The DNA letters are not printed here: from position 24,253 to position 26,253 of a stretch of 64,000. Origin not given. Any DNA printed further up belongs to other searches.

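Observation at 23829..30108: One operon links an RsbR/RsbS/RsbT stressosome-type module to a His-less kinase-like protein and YdbH/YdbL-type envelope proteins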

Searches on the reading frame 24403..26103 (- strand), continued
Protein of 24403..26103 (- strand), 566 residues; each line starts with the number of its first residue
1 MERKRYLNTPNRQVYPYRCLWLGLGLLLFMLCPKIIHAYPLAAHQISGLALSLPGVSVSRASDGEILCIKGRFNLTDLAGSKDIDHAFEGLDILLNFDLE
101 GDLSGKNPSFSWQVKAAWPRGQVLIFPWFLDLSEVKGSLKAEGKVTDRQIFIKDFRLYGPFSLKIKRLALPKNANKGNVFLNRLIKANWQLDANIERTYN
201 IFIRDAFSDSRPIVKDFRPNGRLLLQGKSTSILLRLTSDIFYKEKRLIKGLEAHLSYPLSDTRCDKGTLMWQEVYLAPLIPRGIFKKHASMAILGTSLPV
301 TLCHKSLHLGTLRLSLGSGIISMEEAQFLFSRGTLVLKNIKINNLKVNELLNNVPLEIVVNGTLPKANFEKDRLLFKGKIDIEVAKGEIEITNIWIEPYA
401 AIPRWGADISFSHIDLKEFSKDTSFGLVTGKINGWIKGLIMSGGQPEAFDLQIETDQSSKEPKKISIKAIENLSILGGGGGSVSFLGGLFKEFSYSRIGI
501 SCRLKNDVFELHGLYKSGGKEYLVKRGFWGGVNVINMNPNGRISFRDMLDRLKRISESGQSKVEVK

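Call 68: search_protein_families(library=pfam, alignment_id=A4, max_evalue=0.01)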
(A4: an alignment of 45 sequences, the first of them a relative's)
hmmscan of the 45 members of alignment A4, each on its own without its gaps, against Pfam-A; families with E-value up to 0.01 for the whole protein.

A. member 1, P0149 (838 aa): 0 families

B. families by the number of members that match (of 45 scanned): 9 families
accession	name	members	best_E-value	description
PF05359.17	DUF748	13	3e-15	Domain of Unknown Function (DUF748)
PF13116.12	YhdP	9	6.5e-09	YhdP protein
PF05170.20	AsmA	8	5.7e-33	AsmA family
PF11739.14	YdbH-like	3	3e-06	Intermembrane phospholipid transport protein YdbH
PF01203.25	T2SSN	1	4.7e-05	Type II secretion system (T2SS), protein N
PF10988.14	DUF2807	1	0.0033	Putative auto-transporter adhesin, head GIN domain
PF04357.19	TamB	1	0.0073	TamB, inner membrane protein subunit of TAM complex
PF11209.13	LmeA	1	0.0078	LmeA-like phospholipid-binding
PF19078.6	Big_12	1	0.0087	Bacterial Ig-like domain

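Call 74: search_protein_families(library=pfam, proteins=[L009:3076-4887:+, L023:3497-5137:+, L023:5085-6734:+, L023:7405-8358:-, L014:6369-7199:+, L017:6215-7813:-], max_evalue=0.0001)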
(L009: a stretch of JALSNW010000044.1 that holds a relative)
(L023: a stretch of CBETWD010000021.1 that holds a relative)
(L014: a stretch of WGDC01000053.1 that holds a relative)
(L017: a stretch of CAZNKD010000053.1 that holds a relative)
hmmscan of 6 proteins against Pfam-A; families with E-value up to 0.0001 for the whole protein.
L009:3076-4887:+ (603 aa): 2 families
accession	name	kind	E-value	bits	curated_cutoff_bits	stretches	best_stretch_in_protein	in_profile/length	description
PF00654.25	Voltage_CLC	-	6.3e-98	328.6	24.8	1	75-414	2-345/346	Voltage gated chloride channel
PF00571.33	CBS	-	1.1e-22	80.5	24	2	514-571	1-56/57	CBS domain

L023:3497-5137:+ (546 aa): 7 families
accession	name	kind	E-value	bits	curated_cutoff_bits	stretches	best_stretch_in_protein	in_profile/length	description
PF00158.32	Sigma54_activat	-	8.7e-71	237.5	20.2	1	231-396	2-167/168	Sigma-54 interaction domain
PF00072.30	Response_reg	-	1.7e-32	112.3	30.2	1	94-203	1-110/111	Response regulator receiver domain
PF25601.1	AAA_lid_14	-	4e-25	87.9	27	1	402-482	1-81/87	AAA+ ATPase lid domain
PF14532.12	Sigma54_activ_2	-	8.4e-21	75.1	25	1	232-401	2-138/138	Sigma-54 interaction domain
PF02954.25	HTH_8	-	2e-12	47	22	1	504-544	2-42/42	Bacterial regulatory protein, Fis family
PF00004.35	AAA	-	1.9e-05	25.6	21.2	1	254-388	1-128/131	ATPase family associated with various cellular activities (AAA)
PF07728.20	AAA_5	-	3e-05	24.5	22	1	254-372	2-123/139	AAA domain (dynein-related subfamily)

L023:5085-6734:+ (549 aa): 7 families
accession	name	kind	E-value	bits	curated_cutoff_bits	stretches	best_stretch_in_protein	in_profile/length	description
PF02518.31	HATPase_c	-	1.3e-27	96.8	26.4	1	437-543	2-110/111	Histidine kinase-, DNA gyrase B-, and HSP90-like ATPase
PF00512.31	HisKA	-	6.2e-17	61.8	26.9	1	330-394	2-65/66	His Kinase A (phospho-acceptor) domain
PF25323.1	6TM_PilS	-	5.3e-10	39.7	27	1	21-191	8-187/189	PilS-like transmembrane domain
PF00989.32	PAS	-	3.3e-08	33.9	22.6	1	208-311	4-113/113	PAS fold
PF08448.16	PAS_4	-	7.1e-07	29.9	23.1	1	212-313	2-107/110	PAS fold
PF13426.13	PAS_9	-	1.1e-06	29.3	27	1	217-313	3-103/103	PAS domain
PF13188.13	PAS_8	-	2.6e-06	27.5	21.8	1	207-254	3-47/65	PAS domain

L023:7405-8358:- (317 aa): 2 families
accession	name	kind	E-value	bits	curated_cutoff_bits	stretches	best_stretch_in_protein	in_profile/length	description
PF14522.11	Cytochrome_C7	-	8.6e-09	35.5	24.8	0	156-231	11-63/67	Cytochrome c7 and related cytochrome c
PF22113.1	Mtrc-MtrF_II-IV_dom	-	4.3e-06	26.8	30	0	105-257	27-166/176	Outer membrane cytochrome MtrC/MtrF-like, domains II/IV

L014:6369-7199:+ (276 aa): 1 family
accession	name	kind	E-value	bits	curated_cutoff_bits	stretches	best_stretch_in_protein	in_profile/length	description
PF13507.12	GATase_5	-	1.8e-88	296.5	27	1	4-271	1-260/260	CobB/CobQ-like glutamine amidotransferase domain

L017:6215-7813:- (532 aa): 2 families
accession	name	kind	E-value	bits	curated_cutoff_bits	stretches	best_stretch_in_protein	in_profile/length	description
PF20154.4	LNT_N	-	4.6e-35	121.6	27.1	1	16-193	1-159/159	Apolipoprotein N-acyltransferase N-terminal domain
PF00795.27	CN_hydrolase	-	2.3e-33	116.1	23.2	1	265-484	16-237/256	Carbon-nitrogen hydrolase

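Call 87: search_solved_structures(query=A1, max_evalue=1)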
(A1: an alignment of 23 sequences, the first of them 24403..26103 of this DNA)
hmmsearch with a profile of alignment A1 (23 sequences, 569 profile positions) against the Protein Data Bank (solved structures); distinct sequences matched with E-value up to 1: 0.

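Call 88: search_protein_families(library=pfam, proteins=[P0165, P0247, P0288, P0236, P0240, P0223, P0200, P0220], max_evalue=0.001)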
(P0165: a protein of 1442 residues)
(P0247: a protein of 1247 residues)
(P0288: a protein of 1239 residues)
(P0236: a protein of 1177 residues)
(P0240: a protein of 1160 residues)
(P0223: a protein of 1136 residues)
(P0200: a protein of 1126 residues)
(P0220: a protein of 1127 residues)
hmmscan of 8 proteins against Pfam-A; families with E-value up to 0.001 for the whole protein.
P0165 (1442 aa): 4 families
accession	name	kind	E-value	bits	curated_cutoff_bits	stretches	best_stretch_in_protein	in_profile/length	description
PF05170.20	AsmA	-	5.7e-33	115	29.8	1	1-180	1-179/607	AsmA family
PF05359.17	DUF748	-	3e-15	55.8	50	1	3-221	13-215/1037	Domain of Unknown Function (DUF748)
PF13116.12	YhdP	-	6.5e-09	34.7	46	1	2-182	5-163/1224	YhdP protein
PF01203.25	T2SSN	-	4.7e-05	24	29.6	0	260-323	29-92/211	Type II secretion system (T2SS), protein N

P0247 (1247 aa): 1 family
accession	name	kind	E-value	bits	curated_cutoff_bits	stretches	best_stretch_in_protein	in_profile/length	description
PF05359.17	DUF748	-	2.4e-08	33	50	1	32-129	23-120/1037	Domain of Unknown Function (DUF748)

P0288 (1239 aa): 0 families

P0236 (1177 aa): 1 family
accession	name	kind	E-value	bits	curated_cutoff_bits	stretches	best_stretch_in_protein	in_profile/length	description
PF05359.17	DUF748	-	0.0006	18.4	50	0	5-120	15-121/1037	Domain of Unknown Function (DUF748)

P0240 (1160 aa): 1 family
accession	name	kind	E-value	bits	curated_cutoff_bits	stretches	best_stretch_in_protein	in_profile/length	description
PF05359.17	DUF748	-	0.00027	19.6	50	1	3-141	13-136/1037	Domain of Unknown Function (DUF748)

P0223 (1136 aa): 0 families

P0200 (1126 aa): 1 family
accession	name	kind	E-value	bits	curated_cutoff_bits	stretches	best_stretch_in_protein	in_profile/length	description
PF13116.12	YhdP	-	1.8e-06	26.6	46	1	692-809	562-683/1224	YhdP protein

P0220 (1127 aa): 1 family
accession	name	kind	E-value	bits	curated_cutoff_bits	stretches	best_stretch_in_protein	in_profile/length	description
PF05170.20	AsmA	-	0.00032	20.1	29.8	0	1-117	1-116/607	AsmA family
